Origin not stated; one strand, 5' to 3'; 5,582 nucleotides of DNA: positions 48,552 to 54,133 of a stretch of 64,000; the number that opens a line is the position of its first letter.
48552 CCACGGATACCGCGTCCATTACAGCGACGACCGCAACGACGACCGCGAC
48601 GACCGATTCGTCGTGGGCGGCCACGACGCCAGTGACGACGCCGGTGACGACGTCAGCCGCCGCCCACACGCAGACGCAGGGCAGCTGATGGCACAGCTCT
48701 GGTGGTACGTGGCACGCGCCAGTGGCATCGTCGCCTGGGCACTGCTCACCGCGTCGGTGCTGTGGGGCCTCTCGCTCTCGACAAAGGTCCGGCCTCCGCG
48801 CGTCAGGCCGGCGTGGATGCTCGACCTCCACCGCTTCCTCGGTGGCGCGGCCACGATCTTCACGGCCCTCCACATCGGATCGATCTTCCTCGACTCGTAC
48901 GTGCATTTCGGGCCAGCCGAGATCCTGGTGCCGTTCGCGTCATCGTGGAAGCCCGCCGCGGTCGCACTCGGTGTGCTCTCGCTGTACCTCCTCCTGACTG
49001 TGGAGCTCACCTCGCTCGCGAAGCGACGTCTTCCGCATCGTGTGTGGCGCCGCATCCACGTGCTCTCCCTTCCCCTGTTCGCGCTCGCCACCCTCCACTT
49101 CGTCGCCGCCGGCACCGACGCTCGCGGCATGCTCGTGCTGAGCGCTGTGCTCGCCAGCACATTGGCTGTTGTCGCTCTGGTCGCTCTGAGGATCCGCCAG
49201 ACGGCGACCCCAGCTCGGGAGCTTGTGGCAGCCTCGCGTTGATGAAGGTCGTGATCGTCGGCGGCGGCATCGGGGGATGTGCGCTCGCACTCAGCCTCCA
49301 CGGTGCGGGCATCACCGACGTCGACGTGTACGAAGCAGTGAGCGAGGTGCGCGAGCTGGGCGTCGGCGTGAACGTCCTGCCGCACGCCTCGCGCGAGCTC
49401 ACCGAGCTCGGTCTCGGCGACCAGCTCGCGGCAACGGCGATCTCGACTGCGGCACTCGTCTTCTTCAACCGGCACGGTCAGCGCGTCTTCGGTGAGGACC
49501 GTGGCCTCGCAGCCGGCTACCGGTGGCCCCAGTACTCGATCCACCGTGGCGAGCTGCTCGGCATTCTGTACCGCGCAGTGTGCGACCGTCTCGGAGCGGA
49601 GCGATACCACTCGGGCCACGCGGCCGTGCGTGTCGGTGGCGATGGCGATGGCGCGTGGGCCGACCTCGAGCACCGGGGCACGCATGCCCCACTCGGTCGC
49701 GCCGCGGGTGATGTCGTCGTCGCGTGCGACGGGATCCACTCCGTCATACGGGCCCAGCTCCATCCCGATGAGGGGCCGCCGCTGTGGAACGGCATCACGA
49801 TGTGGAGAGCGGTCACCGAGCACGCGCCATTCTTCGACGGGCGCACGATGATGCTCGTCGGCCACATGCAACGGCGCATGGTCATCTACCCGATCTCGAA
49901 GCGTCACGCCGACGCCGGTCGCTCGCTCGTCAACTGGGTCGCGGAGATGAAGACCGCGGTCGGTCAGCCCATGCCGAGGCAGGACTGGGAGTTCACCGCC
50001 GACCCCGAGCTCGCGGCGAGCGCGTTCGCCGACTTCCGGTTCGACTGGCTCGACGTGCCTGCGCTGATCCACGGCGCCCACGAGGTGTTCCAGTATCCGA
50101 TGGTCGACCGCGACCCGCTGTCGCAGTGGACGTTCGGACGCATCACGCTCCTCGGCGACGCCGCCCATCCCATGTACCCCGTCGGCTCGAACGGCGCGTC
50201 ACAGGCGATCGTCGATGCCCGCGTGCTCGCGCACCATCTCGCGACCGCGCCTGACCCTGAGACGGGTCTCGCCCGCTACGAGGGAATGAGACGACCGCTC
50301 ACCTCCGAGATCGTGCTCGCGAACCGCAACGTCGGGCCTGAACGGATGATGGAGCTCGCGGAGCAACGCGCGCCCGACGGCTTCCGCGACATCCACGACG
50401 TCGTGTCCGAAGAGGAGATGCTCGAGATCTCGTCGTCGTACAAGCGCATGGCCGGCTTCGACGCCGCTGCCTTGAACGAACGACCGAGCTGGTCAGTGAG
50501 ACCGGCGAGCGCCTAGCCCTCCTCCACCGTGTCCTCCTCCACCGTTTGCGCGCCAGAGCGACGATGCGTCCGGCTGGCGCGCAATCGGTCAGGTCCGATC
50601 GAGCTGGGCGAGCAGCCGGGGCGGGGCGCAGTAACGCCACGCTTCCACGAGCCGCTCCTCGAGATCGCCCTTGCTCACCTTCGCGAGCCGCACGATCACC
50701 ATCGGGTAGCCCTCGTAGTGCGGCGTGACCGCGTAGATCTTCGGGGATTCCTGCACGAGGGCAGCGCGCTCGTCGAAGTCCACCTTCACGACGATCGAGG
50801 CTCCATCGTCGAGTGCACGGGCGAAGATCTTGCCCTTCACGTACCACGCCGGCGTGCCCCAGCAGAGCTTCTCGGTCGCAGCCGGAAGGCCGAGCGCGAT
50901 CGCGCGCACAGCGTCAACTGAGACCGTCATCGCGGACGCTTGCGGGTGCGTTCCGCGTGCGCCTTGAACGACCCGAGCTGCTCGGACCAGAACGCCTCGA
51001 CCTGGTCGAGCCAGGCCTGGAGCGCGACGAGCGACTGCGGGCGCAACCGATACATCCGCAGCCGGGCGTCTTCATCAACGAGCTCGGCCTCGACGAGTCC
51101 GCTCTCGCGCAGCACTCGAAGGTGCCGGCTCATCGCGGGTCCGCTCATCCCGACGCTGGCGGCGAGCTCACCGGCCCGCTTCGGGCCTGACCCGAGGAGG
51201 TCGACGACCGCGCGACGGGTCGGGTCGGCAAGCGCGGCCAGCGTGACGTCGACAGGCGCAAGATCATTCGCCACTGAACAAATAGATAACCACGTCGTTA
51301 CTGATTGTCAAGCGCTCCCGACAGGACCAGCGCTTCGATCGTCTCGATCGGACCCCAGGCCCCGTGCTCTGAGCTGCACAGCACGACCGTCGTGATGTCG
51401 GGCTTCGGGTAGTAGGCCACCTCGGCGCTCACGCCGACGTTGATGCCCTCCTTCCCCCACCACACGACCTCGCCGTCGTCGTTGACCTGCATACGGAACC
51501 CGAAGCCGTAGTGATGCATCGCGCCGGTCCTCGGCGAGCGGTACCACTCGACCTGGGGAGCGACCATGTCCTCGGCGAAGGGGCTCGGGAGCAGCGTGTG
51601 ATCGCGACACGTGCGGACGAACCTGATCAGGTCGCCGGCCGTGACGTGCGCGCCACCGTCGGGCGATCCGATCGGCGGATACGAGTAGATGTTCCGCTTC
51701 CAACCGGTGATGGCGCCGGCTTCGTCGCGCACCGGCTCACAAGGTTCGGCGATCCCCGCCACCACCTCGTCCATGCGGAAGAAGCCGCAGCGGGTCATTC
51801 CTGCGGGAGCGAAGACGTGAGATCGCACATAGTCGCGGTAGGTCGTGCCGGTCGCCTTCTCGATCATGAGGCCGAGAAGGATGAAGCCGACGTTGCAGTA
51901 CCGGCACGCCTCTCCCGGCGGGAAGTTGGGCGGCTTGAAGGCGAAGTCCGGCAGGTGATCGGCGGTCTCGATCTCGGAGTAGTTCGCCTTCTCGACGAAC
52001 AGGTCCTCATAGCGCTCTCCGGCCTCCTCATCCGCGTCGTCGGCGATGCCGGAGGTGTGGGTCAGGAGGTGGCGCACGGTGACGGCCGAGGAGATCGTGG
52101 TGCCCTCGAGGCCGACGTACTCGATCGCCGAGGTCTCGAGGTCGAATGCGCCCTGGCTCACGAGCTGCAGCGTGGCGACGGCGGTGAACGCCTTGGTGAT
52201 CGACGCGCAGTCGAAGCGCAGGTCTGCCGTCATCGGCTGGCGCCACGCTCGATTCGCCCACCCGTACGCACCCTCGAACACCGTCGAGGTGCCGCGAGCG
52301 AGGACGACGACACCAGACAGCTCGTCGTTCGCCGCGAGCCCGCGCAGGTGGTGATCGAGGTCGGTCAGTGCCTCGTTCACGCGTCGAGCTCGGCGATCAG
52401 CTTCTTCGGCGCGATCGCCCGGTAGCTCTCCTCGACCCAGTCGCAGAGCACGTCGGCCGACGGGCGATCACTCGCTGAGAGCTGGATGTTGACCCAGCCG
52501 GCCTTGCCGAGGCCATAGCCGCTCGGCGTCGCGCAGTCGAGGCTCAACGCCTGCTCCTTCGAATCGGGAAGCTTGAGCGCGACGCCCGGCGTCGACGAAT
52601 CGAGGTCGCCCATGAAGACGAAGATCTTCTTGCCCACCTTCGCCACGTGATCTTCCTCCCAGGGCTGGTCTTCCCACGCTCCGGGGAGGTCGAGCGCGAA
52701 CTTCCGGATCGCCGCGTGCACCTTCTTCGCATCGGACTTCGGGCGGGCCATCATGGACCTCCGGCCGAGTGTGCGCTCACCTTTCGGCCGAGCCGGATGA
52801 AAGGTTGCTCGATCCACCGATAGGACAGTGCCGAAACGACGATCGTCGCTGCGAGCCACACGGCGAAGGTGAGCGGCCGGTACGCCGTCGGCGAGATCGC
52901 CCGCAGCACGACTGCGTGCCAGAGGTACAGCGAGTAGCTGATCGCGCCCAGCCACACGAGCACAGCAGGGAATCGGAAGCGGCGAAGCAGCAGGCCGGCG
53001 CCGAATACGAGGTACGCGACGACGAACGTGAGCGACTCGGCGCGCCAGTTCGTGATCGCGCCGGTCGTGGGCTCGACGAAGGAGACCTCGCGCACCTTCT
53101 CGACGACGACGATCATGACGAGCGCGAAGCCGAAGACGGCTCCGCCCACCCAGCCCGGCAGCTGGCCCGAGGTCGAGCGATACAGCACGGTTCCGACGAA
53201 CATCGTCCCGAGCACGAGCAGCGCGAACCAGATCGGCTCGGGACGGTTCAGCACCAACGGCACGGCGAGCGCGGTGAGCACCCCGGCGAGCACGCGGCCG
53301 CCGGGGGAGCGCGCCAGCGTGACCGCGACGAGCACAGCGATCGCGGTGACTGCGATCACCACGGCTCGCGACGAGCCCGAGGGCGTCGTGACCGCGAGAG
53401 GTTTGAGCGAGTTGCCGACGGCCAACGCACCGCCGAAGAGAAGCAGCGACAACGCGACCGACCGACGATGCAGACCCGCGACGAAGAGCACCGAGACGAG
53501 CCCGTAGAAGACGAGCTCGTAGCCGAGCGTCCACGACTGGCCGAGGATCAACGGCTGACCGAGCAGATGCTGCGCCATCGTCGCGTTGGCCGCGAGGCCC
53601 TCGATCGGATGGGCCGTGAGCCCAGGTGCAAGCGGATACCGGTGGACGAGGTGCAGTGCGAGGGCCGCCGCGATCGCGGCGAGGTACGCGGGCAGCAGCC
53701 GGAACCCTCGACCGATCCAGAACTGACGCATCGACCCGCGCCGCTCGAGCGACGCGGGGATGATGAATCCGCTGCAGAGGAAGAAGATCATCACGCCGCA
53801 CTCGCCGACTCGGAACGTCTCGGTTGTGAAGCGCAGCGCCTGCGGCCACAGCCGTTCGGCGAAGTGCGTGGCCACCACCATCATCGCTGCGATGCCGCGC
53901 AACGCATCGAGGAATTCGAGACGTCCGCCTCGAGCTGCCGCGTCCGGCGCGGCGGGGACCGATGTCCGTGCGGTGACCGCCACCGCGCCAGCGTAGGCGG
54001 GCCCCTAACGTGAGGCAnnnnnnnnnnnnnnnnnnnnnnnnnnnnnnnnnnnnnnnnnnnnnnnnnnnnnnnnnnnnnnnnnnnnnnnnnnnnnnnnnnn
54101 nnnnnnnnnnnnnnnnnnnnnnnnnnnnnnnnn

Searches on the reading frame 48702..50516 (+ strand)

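Call 35: search_protein_families(library=pfam, proteins=[window:48702-50516:+], max_evalue=0.00001)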
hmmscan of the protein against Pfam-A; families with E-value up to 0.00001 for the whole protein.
window:48702-50516:+ (604 aa): 1 family
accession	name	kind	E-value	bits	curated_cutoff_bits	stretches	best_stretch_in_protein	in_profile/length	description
PF01494.25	FAD_binding_3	-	5.6e-18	65.7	22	1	182-538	3-346/349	FAD binding domain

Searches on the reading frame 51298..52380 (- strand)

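Call 35: search_protein_families(library=pfam, proteins=[window:51298-52380:-], max_evalue=0.00001)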
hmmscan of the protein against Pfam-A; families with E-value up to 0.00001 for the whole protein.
window:51298-52380:- (360 aa): 1 family
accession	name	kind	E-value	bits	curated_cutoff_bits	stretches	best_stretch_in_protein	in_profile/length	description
PF00144.29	Beta-lactamase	-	5e-57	194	27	1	11-342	4-315/329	Beta-lactamase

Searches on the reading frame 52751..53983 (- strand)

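Call 35: search_protein_families(library=pfam, proteins=[window:52751-53983:-], max_evalue=0.00001)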
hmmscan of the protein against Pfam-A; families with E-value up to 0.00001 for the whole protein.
window:52751-53983:- (410 aa): 1 family
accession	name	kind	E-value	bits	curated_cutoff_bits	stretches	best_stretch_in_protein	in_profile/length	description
PF01757.29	Acyl_transf_3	-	6.5e-26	91.6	31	1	23-387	2-321/326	Acyltransferase domain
